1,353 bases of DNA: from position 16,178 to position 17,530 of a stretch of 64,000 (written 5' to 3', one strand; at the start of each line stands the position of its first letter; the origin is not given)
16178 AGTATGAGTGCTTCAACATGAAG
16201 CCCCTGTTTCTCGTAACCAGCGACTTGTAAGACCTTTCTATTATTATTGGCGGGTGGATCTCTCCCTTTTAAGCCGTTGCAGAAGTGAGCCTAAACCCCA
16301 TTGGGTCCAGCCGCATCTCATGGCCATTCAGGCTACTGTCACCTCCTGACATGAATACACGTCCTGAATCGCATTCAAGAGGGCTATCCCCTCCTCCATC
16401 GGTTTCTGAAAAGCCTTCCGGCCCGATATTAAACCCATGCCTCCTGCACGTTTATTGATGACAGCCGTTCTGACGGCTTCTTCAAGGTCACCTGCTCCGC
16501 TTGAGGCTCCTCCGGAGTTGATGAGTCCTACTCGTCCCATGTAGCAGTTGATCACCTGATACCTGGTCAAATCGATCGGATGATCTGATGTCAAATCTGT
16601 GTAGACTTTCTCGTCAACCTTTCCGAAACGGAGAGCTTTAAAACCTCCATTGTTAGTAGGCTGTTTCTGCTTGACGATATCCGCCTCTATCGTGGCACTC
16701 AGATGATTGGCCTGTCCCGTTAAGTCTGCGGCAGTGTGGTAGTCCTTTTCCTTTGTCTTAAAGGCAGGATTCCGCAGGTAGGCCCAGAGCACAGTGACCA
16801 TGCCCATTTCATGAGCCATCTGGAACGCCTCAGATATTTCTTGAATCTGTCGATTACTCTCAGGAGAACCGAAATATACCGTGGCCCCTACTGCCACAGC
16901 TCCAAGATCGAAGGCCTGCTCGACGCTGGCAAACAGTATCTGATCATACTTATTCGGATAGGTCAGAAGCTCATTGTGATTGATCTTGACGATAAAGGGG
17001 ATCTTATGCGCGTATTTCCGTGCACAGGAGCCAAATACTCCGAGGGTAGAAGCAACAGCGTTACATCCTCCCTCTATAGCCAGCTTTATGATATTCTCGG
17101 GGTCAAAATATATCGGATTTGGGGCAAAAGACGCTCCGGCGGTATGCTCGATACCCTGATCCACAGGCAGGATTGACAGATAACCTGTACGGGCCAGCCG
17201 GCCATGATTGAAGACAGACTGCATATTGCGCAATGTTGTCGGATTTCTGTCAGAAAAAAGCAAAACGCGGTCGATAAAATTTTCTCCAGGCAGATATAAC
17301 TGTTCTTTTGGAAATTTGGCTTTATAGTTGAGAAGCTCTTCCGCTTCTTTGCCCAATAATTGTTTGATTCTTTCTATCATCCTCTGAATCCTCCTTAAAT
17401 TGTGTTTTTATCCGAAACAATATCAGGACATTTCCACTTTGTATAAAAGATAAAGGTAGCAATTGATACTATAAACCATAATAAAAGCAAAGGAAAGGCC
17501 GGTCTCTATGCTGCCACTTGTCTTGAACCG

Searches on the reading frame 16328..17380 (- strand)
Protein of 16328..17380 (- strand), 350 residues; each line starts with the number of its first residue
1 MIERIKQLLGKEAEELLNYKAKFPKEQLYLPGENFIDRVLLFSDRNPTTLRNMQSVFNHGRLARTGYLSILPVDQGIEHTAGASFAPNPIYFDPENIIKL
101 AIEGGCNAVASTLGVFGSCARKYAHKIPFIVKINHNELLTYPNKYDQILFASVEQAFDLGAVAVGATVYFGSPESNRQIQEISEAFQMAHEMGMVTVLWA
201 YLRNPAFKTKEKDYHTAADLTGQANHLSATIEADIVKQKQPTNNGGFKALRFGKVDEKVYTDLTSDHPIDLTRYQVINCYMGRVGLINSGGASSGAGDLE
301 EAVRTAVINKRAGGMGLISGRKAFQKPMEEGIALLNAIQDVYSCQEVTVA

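Call 6: search_protein_families(library=pfam, proteins=[window:16328-17380:-], max_evalue=0.01)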
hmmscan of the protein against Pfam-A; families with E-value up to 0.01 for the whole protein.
window:16328-17380:- (350 aa): 1 family
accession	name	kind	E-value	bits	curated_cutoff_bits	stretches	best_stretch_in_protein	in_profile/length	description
PF01791.15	DeoC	-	7.1e-64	216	23.8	1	69-326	2-229/229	DeoC/LacD family aldolase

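Call 8: find_encoding_contigs(protein=window:16328-17380:-, flank=3000, max_places=6)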
Protein window:16328-17380:- (350 aa): 4 contigs read that carry it; 2 places shown.
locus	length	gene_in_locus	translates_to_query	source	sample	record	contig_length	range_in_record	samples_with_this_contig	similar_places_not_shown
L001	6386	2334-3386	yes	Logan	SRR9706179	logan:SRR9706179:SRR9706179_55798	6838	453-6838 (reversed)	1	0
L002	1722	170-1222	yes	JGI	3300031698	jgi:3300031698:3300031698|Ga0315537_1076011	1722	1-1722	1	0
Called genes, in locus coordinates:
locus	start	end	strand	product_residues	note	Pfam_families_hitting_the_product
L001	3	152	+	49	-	?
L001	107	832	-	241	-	PF01797:Y1_Tnp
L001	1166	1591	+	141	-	-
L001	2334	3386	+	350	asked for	PF01791:DeoC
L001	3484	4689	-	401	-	PF00365:PFK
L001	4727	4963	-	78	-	-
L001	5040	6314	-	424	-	PF01979:Amidohydro_1, PF07969:Amidohydro_3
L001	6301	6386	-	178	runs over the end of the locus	?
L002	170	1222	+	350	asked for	PF01791:DeoC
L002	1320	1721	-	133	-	?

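Call 10: find_related_loci(query=window:16328-17380:-, collection=genome_contigs, flank=4000)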
Query window:16328-17380:- (350 aa) in genome_contigs; peptide patterns used: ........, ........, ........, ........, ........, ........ (x = any residue, [..] = any of these).
600 stretches matched a pattern (row limit reached: there are more); 596 encode a relative of the query (tblastn E <= 1e-3); the best 80 are kept; 80 distinct loci.
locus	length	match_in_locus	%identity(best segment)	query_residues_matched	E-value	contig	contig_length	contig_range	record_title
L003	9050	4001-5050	77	1-350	0e+0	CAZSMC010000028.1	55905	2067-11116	MAG TPA_asm: uncultured Cytophagia bacterium isolate binchicken_co17_2 genome assembly, contig: NODE_1760_length_55905_c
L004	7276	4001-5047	77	1-349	0e+0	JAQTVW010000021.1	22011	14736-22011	MAG: Dehalococcoidales bacterium isolate STB_97 NODE_5268_length_22011_cov_3.703116_Sandtown_B, whole genome shotgun seq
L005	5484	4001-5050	77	1-350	0e+0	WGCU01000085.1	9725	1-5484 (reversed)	MAG: Spirochaetaceae bacterium isolate S145_15 k151_49710, whole genome shotgun sequence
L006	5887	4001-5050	75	1-350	0e+0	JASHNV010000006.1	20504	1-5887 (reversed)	MAG: Spirochaetia bacterium isolate JOPF006 JOPF_NEAR_contig_38112, whole genome shotgun sequence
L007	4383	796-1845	76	1-350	0e+0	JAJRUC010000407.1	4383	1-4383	MAG: Chloroflexota bacterium isolate Dive96_bin10.145 k141_4106223, whole genome shotgun sequence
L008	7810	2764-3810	77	1-350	0e+0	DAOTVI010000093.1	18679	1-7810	MAG TPA_asm: Anaerolineae bacterium isolate H106_27 k137_1823342, whole genome shotgun sequence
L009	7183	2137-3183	75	1-350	0e+0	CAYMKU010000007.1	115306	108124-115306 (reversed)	MAG TPA_asm: uncultured Ignavibacteriaceae bacterium isolate SRP173033_co3_15 genome assembly, contig: NODE_93_length_11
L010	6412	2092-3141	77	2-350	0e+0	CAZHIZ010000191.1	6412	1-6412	MAG TPA_asm: uncultured Caldithrix sp. isolate SRP163575_co3_317 genome assembly, contig: NODE_13089_length_6412_cov_8.0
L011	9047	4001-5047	77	1-350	0e+0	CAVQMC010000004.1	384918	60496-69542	MAG: uncultured Ignavibacteria bacterium isolate MFD02923.bin.2.72 genome assembly, contig: contig_13280, whole genome s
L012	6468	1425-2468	75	2-350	0e+0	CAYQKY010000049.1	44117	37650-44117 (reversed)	MAG TPA_asm: uncultured Phaeodactylibacter sp. isolate SRP329715_co2_310 genome assembly, contig: NODE_1756_length_44117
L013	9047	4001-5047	76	1-350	0e+0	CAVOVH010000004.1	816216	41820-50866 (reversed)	MAG: uncultured Cytophagales bacterium isolate MFD09779.bin.2.36 genome assembly, contig: contig_36123, whole genome sho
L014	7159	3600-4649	76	1-350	0e+0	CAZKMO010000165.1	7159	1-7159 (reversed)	MAG TPA_asm: uncultured bacterium isolate binchicken_co89_50 genome assembly, contig: NODE_22057_length_7159_cov_5.13246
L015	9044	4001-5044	75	2-350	0e+0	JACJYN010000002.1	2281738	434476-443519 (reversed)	MAG: Lewinellaceae bacterium isolate HK-STAS-BACT-39 HK-STAS-BACT-39_2, whole genome shotgun sequence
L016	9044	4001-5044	75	1-350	0e+0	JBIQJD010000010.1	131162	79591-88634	MAG: Ignavibacteriales bacterium isolate mag.122f NODE_165_length_131162, whole genome shotgun sequence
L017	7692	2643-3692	75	1-350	0e+0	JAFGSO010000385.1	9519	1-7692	MAG: Calditrichaeota bacterium isolate Zod_Metabat.906 k87_6855152, whole genome shotgun sequence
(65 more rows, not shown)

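Call 27: find_homologous_proteins(query=window:16328-17380:-, max_evalue=1e-150)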
Query window:16328-17380:- (350 aa): 7916 proteins with E <= 1e-150 among 8000 candidates; the best 120 are listed.
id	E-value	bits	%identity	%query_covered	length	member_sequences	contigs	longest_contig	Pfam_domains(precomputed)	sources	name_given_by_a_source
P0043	3.4e-232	787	100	100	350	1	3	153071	PF01791.16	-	-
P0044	1.2e-231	786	100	100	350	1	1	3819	PF01791.16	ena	-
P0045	4.4e-231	784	100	100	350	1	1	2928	PF01791.16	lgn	-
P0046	2.3e-230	781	99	100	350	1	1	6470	PF01791.16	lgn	-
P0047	1.1e-229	779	99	100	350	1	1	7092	PF01791.16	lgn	-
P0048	1.5e-228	775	99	100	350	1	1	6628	PF01791.16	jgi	jgi:class I fructose-bisphosphate aldolase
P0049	2.8e-228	775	98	100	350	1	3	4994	PF01791.16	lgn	-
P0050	5.0e-227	770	98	100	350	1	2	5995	PF01791.16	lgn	-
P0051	1.3e-225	766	97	100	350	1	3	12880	PF01791.16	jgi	jgi:class I fructose-bisphosphate aldolase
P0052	8.3e-225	763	97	100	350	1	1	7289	PF01791.16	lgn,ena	-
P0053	4.2e-224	761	97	100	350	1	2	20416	PF01791.16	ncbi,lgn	-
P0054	1.1e-223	759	97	100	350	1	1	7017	PF01791.16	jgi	jgi:class I fructose-bisphosphate aldolase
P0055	1.4e-222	756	96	100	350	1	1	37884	PF01791.16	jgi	jgi:class I fructose-bisphosphate aldolase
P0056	6.5e-198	675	83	100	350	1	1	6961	PF01791.16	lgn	-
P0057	1.7e-197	673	84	100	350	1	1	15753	PF01791.16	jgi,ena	-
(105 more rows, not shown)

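Call 28: find_encoding_contigs(protein=P0053, flank=3500, max_places=4)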
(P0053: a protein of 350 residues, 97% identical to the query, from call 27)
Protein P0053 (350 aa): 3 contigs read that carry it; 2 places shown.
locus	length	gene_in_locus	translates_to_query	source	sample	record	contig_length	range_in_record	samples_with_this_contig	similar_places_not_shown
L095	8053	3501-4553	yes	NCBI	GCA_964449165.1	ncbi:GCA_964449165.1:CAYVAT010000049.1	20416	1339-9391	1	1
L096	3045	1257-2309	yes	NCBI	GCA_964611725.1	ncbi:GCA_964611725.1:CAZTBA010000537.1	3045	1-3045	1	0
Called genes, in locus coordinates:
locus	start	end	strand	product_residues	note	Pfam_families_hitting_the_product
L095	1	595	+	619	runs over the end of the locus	PF07715:Plug, PF00593:TonB_dep_Rec_b-barrel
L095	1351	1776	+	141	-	-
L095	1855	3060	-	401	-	PF00248:Aldo_ket_red, PF13187:Fer4_9 (weak)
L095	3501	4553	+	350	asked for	PF01791:DeoC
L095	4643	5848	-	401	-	PF00365:PFK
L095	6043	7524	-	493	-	PF00144:Beta-lactamase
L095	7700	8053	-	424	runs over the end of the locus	PF01979:Amidohydro_1, PF07969:Amidohydro_3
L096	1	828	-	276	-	?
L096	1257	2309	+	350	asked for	PF01791:DeoC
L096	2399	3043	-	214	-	?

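Call 29: find_encoding_contigs(protein=P0055, flank=3500, max_places=3)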
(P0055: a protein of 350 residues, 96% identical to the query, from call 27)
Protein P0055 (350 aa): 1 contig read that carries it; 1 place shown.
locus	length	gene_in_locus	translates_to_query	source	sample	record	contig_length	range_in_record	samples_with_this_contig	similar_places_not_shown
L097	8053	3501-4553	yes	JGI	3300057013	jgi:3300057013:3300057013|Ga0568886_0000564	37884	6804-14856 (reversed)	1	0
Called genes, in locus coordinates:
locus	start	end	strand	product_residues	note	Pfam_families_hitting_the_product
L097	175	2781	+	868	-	PF00690:Cation_ATPase_N, PF00122:E1-E2_ATPase, PF00702:Hydrolase, PF08282:Hydrolase_3 (faint), PF00702:Hydrolase (weak)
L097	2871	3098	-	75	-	-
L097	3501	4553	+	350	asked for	PF01791:DeoC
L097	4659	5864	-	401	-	PF00365:PFK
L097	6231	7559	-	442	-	PF02350:Epimerase_2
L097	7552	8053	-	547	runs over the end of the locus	PF13522:GATase_6, PF13537:GATase_7, PF00733:Asn_synthase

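Call 30: find_encoding_contigs(protein=P0048, flank=3500, max_places=3)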
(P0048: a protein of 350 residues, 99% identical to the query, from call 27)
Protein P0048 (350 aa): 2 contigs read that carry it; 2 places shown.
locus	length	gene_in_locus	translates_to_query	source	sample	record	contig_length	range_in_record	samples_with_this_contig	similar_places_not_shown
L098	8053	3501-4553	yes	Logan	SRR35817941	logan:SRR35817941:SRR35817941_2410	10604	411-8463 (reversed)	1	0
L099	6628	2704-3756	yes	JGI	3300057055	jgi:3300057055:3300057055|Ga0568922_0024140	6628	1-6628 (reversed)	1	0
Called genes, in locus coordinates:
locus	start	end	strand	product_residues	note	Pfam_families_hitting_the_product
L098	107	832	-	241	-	PF01797:Y1_Tnp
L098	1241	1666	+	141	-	-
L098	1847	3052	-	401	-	PF00248:Aldo_ket_red, PF13187:Fer4_9 (weak)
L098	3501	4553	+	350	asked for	PF01791:DeoC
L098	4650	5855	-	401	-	PF00365:PFK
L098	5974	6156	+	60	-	-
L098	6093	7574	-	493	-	PF00144:Beta-lactamase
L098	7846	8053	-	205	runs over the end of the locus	?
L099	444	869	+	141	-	-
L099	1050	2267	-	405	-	PF00248:Aldo_ket_red, PF13187:Fer4_9 (weak)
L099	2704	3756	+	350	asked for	PF01791:DeoC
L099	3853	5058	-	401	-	PF00365:PFK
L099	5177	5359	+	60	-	-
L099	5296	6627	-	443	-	?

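Call 31: find_encoding_contigs(protein=P0047, flank=3500, max_places=3)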
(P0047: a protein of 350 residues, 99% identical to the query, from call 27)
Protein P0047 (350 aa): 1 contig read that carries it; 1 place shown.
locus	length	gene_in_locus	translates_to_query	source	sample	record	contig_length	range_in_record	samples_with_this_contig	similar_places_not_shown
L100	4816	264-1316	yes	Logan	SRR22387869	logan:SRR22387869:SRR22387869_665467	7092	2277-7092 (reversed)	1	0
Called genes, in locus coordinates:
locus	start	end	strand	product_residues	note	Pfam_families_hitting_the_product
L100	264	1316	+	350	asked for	PF01791:DeoC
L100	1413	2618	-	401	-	PF00365:PFK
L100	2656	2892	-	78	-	-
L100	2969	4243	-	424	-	PF01979:Amidohydro_1, PF07969:Amidohydro_3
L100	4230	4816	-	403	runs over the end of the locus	PF00091:Tubulin, PF12327:FtsZ_C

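Call 35: find_encoding_contigs(protein=P0046, flank=3500, max_places=3)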
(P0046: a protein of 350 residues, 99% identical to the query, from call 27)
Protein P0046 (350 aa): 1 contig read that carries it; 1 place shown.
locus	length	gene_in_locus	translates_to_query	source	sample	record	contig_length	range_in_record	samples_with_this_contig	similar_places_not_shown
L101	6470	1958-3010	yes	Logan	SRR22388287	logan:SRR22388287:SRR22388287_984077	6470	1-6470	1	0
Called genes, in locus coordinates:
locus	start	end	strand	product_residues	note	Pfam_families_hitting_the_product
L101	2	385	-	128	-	?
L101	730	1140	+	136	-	-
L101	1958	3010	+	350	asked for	PF01791:DeoC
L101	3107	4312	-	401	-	PF00365:PFK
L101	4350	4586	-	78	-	-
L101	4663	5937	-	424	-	PF01979:Amidohydro_1, PF07969:Amidohydro_3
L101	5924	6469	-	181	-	?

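Call 36: find_encoding_contigs(protein=P0044, flank=3500, max_places=3)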
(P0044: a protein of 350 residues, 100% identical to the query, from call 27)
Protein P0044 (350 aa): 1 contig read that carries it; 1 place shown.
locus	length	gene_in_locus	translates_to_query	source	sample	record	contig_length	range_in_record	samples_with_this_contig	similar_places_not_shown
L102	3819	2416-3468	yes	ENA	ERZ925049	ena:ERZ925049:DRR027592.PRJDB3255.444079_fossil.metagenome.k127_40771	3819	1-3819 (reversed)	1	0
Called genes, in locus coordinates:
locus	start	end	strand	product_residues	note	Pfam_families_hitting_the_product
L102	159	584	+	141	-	-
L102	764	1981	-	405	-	PF00248:Aldo_ket_red, PF13187:Fer4_9 (weak)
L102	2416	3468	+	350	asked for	PF01791:DeoC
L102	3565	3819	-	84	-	?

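Call 44: search_protein_families(library=ncbifam, proteins=[L099:1050-2267:-, window:16328-17380:-], max_evalue=0.001)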
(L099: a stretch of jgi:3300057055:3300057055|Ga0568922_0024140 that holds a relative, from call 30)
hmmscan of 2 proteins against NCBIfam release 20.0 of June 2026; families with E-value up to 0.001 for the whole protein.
L099:1050-2267:- (405 aa): 10 families
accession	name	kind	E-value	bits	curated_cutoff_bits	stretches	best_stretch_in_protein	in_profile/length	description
NF049922.1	MethglyxlRedYdjG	equivalog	1.5e-21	76.8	550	1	66-241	39-211/326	NADH-dependent methylglyoxal reductase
NF008377.0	PRK11172.1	equivalog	2.7e-19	69.4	327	1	137-311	71-247/267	2,5-didehydrogluconate reductase DkgB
NF007388.0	PRK09912.1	subfamily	1.1e-17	64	448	2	37-199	9-172/346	L-glyceraldehyde 3-phosphate reductase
TIGR01293.1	Kv_beta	subfamily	2.9e-16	59.4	365.4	1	42-246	2-206/319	voltage-dependent potassium channel subunit beta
NF007695.0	PRK10376.1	subfamily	3.3e-15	55.9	280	1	68-313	45-285/290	oxidoreductase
NF007912.0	PRK10625.1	equivalog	3.3e-13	49.7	415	1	45-206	10-189/346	NADP(H)-dependent aldo-keto reductase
NF008598.0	PRK11565.1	equivalog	4.5e-11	42.4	425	1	141-197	85-140/275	2,5-didehydrogluconate reductase DkgA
NF004898.0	PRK06259.1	equivalog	7.6e-06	24.8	385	1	285-391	102-205/488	fumarate reductase (CoM/CoB) subunit TfrB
NF045670.1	quin_L_LdhH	equivalog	3.4e-05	22.3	800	1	301-397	284-379/706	L-lactate dehydrogenase (quinone) large subunit LdhH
NF004616.0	PRK05950.1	subfamily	5.7e-05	22.4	228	1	304-397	131-229/238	succinate dehydrogenase iron-sulfur subunit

window:16328-17380:- (350 aa): 10 families
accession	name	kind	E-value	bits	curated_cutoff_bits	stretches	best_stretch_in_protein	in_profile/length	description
NF006707.0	PRK09250.1-4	equivalog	1.2e-198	659.3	327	1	2-350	4-355/355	class I fructose-bisphosphate aldolase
NF006706.0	PRK09250.1-3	equivalog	9.9e-176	583.7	664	1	5-350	4-350/350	class I fructose-bisphosphate aldolase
NF006705.0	PRK09250.1-2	equivalog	3.5e-165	549.1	682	1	4-349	3-348/349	class I fructose-bisphosphate aldolase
NF006704.0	PRK09250.1-1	equivalog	3.5e-65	219.9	277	1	41-343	13-306/308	class I fructose-bisphosphate aldolase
NF005321.0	PRK06852.1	equivalog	9.2e-26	90.6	420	1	63-250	32-223/308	aldolase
NF005556.0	PRK07226.1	subfamily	2.1e-24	86.3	241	1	64-243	17-184/267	2-amino-3,7-dideoxy-D-threo-hept-6-ulosonate synthase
NF040816.1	Fbpase1_Arch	equivalog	7e-21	74.9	430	1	60-214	13-164/271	class I fructose-bisphosphate aldolase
TIGR01949.1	ADH_synth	equivalog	1.3e-15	57.8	299.45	1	61-240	9-175/255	2-amino-3,7-dideoxy-D-threo-hept-6-ulosonate synthase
NF006081.0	PRK08227.1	equivalog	9.3e-05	21.8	297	0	111-197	87-171/291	3-hydroxy-5-phosphonooxypentane-2,4-dione thiolase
NF041223.1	BagB_FevI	exception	0.00012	21.4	500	1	141-238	90-182/257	bagremycin/ferroverdin biosynthesis DhnA-type aldolase BagB/FevI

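Call 47: list_cluster_members(proteins=[P0053, L095:1855-3060:-, L102:764-1981:-])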
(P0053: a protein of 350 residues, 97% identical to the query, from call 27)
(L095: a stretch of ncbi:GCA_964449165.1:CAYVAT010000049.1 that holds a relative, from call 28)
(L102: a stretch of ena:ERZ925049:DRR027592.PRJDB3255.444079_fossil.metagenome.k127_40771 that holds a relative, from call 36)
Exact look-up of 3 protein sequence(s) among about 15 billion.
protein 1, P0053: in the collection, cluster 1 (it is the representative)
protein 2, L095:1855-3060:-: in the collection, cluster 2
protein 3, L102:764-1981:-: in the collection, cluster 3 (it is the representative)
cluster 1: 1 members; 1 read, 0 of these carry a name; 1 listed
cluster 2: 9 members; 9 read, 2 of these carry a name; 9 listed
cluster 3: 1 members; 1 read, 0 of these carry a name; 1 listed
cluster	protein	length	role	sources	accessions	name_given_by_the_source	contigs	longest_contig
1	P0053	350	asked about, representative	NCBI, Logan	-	-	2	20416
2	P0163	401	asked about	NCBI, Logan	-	-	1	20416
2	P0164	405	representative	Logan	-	-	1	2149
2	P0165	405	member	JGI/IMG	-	predicted aldo/keto reductase-like oxidoreductase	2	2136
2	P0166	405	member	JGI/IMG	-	predicted aldo/keto reductase-like oxidoreductase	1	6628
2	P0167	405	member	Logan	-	-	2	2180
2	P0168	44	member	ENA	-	-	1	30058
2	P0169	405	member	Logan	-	-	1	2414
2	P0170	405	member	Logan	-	-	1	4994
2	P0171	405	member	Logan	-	-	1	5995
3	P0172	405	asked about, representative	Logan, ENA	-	-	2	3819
